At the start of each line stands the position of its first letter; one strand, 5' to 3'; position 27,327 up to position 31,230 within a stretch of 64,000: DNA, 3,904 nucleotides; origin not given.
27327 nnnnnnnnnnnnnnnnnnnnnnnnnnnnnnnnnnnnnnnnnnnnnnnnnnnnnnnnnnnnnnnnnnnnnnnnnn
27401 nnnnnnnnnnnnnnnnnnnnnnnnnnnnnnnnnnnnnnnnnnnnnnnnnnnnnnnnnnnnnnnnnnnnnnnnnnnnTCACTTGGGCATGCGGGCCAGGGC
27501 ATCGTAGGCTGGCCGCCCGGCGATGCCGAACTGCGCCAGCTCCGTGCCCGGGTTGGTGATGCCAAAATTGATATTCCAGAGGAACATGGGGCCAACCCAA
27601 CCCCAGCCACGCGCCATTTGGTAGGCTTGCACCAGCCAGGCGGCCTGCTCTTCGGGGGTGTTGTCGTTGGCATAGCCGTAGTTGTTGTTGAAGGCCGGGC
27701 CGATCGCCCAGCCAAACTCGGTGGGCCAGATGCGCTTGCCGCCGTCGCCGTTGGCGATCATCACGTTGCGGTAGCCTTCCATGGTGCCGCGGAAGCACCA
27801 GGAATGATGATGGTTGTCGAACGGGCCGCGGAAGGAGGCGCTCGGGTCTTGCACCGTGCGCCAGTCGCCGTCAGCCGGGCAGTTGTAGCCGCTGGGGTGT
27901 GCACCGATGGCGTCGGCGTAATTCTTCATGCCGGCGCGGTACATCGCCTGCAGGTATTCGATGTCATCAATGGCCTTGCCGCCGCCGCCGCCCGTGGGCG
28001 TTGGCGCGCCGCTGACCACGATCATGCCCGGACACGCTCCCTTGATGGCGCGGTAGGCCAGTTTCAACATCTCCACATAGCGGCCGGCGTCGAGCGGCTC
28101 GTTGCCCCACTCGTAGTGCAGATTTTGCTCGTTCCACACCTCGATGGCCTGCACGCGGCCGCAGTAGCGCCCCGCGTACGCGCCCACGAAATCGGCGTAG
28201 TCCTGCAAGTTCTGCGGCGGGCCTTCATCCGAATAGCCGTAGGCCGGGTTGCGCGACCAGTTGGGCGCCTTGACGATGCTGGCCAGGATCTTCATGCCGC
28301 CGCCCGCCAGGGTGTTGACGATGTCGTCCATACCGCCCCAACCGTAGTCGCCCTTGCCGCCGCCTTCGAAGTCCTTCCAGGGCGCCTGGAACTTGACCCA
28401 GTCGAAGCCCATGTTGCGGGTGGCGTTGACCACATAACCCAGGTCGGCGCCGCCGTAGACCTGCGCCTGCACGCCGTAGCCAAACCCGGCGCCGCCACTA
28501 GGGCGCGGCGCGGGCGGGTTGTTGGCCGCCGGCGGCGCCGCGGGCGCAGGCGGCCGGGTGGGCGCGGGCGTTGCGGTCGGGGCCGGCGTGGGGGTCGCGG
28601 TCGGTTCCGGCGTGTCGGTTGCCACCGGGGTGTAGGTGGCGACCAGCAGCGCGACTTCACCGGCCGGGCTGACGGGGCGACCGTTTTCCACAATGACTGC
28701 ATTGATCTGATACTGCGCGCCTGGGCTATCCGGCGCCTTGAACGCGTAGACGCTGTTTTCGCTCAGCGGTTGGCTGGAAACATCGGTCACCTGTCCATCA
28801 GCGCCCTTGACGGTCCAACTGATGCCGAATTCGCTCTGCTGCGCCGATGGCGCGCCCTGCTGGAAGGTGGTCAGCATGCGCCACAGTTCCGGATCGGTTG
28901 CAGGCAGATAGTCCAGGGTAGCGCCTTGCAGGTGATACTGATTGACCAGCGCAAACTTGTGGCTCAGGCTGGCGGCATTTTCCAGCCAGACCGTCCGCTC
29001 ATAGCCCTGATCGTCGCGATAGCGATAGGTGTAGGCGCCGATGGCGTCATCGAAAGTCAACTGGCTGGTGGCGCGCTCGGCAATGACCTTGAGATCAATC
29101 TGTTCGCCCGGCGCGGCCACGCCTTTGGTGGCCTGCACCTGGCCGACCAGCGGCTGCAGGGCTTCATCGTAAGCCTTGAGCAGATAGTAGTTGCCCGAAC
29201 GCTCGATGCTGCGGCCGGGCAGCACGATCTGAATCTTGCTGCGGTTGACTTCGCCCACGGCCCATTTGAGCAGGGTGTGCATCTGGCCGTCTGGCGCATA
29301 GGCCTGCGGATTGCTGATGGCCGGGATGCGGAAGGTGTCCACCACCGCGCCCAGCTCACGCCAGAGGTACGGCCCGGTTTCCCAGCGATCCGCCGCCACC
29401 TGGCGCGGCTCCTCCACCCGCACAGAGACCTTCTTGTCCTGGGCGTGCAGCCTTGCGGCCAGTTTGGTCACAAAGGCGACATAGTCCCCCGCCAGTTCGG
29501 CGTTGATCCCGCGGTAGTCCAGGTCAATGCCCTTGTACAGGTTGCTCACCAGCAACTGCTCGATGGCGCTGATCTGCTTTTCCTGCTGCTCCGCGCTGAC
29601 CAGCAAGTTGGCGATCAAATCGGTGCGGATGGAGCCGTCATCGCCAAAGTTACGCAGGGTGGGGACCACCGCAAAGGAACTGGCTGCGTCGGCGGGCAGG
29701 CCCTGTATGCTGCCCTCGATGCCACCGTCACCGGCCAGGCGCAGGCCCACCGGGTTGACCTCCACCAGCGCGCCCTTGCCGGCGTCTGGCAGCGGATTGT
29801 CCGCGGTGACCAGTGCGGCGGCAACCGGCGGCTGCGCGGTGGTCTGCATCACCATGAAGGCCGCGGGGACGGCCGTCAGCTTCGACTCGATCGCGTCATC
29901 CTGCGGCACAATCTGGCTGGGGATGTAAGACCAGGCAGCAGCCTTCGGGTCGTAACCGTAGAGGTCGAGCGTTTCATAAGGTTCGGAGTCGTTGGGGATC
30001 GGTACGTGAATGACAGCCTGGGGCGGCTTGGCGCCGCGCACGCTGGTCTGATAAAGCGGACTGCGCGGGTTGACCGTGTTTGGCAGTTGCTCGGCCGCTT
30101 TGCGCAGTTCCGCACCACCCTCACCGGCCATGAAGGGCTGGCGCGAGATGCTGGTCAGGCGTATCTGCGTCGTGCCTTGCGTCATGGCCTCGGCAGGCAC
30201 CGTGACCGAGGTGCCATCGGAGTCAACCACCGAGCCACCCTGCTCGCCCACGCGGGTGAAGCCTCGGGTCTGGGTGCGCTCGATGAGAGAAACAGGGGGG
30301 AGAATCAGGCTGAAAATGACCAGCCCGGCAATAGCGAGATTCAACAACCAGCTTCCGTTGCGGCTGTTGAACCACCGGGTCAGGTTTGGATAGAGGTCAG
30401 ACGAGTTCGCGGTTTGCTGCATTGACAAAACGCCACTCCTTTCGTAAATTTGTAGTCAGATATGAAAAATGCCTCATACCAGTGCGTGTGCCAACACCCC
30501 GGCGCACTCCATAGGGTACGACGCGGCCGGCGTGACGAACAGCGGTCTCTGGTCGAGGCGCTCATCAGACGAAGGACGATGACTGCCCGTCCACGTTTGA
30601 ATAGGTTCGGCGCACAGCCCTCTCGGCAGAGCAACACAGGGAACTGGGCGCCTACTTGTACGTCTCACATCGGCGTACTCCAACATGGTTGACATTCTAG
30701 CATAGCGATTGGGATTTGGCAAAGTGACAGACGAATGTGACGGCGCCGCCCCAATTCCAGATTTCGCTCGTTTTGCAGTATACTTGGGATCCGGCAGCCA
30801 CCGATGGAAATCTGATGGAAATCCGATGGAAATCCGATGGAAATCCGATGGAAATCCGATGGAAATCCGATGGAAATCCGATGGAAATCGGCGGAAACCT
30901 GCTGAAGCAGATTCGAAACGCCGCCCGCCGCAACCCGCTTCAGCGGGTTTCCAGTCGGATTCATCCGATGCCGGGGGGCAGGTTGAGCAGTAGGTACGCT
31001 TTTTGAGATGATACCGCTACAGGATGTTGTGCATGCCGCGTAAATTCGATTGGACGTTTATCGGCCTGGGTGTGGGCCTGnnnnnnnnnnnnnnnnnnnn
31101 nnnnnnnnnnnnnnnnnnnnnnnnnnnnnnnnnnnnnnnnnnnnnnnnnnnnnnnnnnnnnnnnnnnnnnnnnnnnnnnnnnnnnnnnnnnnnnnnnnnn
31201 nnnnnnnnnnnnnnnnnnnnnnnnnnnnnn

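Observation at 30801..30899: Eight perfect copies of an 11-bp repeat (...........) in a divergent promoter region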

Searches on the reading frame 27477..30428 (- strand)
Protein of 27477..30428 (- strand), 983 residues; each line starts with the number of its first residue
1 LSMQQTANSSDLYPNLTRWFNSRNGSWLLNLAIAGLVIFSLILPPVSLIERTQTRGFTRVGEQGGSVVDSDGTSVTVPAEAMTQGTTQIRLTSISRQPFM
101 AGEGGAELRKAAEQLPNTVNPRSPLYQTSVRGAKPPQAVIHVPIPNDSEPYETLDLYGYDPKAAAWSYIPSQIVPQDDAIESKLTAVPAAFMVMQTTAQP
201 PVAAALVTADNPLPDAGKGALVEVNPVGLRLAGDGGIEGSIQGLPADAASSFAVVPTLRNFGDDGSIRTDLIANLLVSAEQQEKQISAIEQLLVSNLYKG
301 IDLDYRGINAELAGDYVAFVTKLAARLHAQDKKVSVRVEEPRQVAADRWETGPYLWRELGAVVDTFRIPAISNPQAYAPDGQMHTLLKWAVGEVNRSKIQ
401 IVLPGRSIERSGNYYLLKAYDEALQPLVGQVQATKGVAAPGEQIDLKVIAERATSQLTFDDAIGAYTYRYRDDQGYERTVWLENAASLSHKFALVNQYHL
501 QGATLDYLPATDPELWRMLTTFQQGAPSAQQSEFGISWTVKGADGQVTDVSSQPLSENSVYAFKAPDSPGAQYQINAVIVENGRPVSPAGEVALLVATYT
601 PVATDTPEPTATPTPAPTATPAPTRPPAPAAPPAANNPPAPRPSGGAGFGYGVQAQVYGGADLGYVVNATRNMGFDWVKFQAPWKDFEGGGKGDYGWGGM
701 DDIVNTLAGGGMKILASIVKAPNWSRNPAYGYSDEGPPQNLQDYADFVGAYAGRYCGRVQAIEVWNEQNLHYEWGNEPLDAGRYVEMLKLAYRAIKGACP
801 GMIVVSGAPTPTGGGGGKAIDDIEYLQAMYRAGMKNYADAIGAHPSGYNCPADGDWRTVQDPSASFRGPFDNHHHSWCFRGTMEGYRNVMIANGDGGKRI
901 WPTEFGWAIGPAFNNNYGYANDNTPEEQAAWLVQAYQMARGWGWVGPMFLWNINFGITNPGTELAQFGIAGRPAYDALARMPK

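Call 8: search_protein_families(library=pfam, proteins=[window:27477-30428:-])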
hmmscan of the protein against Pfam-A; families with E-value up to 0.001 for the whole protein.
window:27477-30428:- (983 aa): 1 family
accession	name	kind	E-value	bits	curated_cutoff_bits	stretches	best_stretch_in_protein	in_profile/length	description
PF00704.34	Glyco_hydro_18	-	6.9e-07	29.7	29.6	1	276-504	84-310/317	Glycosyl hydrolases family 18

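Call 44: search_protein_families(library=ncbifam, proteins=[window:27477-30422:-], max_evalue=0.01)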
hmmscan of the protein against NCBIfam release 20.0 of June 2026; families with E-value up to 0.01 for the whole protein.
window:27477-30422:- (981 aa): 0 families

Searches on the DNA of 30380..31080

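Call 40: search_rna_families(source=window, start=30380, end=31080, threshold=evalue, max_evalue=1)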
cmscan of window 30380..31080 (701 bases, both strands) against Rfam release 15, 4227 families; matches with E-value up to 1: 2.
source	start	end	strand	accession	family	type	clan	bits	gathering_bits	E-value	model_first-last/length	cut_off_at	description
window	30891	30953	+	RF00826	mir-55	Gene; miRNA;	-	19.1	53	0.41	1-74/74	no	mir-55 microRNA precursor family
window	30826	30952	+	RF00195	RsmY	Gene; sRNA;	CL00106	17.2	57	0.081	1-121/121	no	RsmY RNA family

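Call 41: search_rna_families(source=window, start=30760, end=31040, threshold=evalue, max_evalue=10, show_alignments=3)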
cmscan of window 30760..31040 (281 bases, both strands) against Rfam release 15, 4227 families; matches with E-value up to 10: 5.
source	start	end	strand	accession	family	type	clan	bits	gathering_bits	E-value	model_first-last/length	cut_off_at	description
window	30826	30952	+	RF00195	RsmY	Gene; sRNA;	CL00106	17.2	57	0.033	1-121/121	no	RsmY RNA family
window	30892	30952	-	RF03485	mir-4000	Gene; miRNA;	-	13.9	58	4.9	1-54/54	no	mir-4000 microRNA precursor family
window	30818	30867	+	RF03984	MIR2933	Gene; miRNA;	-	13.3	70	6.3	1-112/112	no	MIR2933 microRNA precursor family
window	30892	30972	-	RF02954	DUF3577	Cis-reg;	-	12.6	42.6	7.5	1-105/105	no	DUF3577 RNA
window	30932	30949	-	RF00624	P9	Gene;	-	12.3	43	3.7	52-72/74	no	Pseudomonas sRNA P9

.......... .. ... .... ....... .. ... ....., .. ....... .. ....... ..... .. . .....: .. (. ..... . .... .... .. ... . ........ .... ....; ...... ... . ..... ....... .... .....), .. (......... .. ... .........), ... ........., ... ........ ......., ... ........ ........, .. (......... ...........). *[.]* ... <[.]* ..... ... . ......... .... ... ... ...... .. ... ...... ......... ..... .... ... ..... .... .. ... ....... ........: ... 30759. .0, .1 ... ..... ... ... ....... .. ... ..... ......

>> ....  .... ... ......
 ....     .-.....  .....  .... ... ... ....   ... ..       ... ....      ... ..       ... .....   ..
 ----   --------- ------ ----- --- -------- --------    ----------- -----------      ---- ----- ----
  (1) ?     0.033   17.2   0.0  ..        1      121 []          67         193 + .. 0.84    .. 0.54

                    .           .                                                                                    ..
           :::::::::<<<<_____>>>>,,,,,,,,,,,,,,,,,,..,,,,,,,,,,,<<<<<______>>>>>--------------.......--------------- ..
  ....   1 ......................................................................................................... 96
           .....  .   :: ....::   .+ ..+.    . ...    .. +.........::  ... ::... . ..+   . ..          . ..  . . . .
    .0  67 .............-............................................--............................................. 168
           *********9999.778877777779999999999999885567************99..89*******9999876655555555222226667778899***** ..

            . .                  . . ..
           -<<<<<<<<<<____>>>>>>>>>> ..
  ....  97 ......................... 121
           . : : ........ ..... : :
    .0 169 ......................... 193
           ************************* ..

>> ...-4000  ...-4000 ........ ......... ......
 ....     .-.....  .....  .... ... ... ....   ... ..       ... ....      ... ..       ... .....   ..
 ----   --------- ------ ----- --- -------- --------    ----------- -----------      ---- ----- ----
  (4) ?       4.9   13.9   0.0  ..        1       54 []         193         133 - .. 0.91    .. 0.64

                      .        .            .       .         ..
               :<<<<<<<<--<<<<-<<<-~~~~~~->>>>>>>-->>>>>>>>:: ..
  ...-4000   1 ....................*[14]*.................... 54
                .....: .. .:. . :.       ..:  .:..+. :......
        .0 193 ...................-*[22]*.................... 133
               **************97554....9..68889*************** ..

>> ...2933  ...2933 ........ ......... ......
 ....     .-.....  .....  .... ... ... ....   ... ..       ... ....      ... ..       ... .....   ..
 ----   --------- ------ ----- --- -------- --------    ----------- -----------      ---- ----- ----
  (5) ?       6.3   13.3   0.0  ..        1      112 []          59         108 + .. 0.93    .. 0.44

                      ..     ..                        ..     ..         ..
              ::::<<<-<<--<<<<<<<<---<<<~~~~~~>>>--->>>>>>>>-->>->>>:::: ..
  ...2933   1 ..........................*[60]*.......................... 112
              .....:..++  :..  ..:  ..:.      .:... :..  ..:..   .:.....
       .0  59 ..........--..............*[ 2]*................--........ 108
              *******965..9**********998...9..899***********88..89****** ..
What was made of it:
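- Closest known: CsrB/RsmY-type GGA-repeat sponge RNAs. Same: Repeated AUGGA motifs are followed by a GC-rich hairpin, and there is a weak full-length Rfam RsmY alignment (call 41).
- There is a full-length but sub-threshold match to Rfam RsmY at 30826-30952 on the plus strand: 17.2 bits, E 0.03-0.08, gathering score 57 (calls 40, 41). The score is far below the family threshold, and such hits are mostly chance (call 41).
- Tried and rejected: Rfam in E-value mode gave only sub-threshold hits: RsmY at 17.2 bits, plus miRNA models that simply match the hairpin (calls 40, 41).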
